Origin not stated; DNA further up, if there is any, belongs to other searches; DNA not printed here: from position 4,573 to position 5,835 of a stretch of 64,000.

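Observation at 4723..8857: Candidate undescribed four-gene defence operon: Zn-finger/GNAT-like protein, UvrD-type SF1 helicase and two HEPN-motif proteins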

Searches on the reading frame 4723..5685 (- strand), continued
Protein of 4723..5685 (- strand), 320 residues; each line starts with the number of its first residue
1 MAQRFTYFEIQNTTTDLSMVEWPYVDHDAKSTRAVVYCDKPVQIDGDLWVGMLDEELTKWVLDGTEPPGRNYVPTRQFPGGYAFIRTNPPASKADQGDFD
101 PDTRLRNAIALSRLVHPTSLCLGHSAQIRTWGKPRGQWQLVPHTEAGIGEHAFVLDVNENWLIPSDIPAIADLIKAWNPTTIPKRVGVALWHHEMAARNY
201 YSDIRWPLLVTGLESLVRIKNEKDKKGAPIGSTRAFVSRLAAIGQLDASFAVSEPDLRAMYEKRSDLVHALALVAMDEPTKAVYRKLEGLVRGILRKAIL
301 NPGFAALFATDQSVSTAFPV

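Call 81: list_cluster_members(proteins=[P0038, P0039, P0040, P0041, P0043, P0019, P0020, P0023, P0002, P0003])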
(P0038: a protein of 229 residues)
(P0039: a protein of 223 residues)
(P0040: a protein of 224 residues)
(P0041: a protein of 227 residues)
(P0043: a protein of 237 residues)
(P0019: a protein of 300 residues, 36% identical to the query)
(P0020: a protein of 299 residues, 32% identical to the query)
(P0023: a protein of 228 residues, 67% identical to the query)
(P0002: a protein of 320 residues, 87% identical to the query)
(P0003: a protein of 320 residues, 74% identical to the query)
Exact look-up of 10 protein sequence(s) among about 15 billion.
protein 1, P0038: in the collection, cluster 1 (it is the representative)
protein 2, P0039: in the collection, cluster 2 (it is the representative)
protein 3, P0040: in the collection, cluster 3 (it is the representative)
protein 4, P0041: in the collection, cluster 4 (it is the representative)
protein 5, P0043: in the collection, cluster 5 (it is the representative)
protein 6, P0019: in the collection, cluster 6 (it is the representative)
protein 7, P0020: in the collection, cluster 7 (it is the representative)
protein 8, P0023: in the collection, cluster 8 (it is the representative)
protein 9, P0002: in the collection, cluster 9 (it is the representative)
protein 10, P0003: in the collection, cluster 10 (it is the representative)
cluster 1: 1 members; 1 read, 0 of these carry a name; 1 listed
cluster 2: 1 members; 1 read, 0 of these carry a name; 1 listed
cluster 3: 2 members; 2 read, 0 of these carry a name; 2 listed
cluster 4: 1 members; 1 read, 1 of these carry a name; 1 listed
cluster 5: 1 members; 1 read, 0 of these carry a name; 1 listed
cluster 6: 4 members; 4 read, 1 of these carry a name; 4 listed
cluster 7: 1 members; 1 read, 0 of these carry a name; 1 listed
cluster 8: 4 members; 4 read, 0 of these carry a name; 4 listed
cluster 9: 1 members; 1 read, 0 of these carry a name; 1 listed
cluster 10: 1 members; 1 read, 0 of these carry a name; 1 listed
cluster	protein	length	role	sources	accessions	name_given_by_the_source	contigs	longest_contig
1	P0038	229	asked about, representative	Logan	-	-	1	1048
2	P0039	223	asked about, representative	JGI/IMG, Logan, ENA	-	-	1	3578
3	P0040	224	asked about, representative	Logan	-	-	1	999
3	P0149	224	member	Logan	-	-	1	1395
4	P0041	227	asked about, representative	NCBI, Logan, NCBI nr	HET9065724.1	MAG TPA: hypothetical protein VFN22_07900 [Gemmatimonadales bacterium] | hypothetical protein [Gemmatimonadales bacterium]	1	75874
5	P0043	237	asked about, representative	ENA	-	-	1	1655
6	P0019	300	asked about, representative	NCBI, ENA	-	-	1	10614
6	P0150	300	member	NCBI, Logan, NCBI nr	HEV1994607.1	MAG TPA: hypothetical protein VGR03_09770 [Candidatus Acidoferrum sp.] | hypothetical protein [Candidatus Acidoferrum sp.]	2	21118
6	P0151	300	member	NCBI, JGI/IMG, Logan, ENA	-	-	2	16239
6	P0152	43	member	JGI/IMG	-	-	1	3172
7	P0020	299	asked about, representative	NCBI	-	-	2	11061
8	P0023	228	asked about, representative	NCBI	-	-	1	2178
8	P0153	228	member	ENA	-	-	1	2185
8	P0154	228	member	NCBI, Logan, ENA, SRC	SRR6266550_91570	-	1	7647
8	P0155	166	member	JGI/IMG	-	-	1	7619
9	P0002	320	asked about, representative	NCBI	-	-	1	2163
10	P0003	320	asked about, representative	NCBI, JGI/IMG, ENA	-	-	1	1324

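Call 86: fold_search(model_id=the predicted structure, library=viral)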
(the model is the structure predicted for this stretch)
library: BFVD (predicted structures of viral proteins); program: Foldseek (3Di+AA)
matches with E <= 10: 161; with E <= 0.001: 0
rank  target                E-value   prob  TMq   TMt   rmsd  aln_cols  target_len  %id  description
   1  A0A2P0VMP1            5.4e-02  0.08  0.12  0.10  16.0       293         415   11  Putative ubiquinone biosynthesis protein UbiB [Tetraselmis virus 1]
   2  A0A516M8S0            4.6e-01  0.02  0.09  0.07  29.9       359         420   10  (no name in the UniProt tables at hand)
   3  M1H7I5                5.7e-01  0.06  0.18  0.13  21.2       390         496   10  (no name in the UniProt tables at hand)
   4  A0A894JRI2            6.0e-01  0.12  0.16  0.16  12.4       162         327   12  (no name in the UniProt tables at hand)
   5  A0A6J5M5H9            6.0e-01  0.05  0.11  0.07  20.1       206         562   15  Tape_meas_TP901, phage tail tape measure protein, TP901 family, core region [uncultured Caudovirales phage]
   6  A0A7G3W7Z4            6.3e-01  0.06  0.11  0.05  20.1       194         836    9  Ribonucleoside-diphosphate reductase [Spodoptera frugiperda nuclear polyhedrosis virus]
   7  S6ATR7                6.3e-01  0.04  0.12  0.11  20.3       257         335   13  SsDNA binding domain protein [Bacillus phage phiNIT1]
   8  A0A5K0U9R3            6.7e-01  0.02  0.11  0.09  19.7       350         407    9  Putaive kinase [Yasminevirus sp. GU-2018]
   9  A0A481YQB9            8.7e-01  0.03  0.14  0.13  17.5       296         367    8  Putative serine/threonine protein kinase [Pithovirus LCDPAC02]
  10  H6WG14                9.1e-01  0.04  0.17  0.09  26.9       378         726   12  Virion structural protein and packaging [Cyanophage S-TIM5]
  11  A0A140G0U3            9.6e-01  0.02  0.13  0.11  19.7       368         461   10  Serine-threonine protein kinase [Infectious spleen and kidney necrosis virus]
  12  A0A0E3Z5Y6            9.6e-01  0.01  0.10  0.09  19.6       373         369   10  Pk1 [Lambdina fiscellaria nucleopolyhedrovirus]
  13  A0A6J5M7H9            1.1e+00  0.04  0.16  0.13  18.6       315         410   14  Uncharacterized protein [uncultured Caudovirales phage]
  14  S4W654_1              1.1e+00  0.03  0.13  0.06  18.4       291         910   12  Ribonucleoside-diphosphate reductase [Pandoravirus salinus]
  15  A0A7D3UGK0            1.1e+00  0.05  0.11  0.17  16.0       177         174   15  (no name in the UniProt tables at hand)
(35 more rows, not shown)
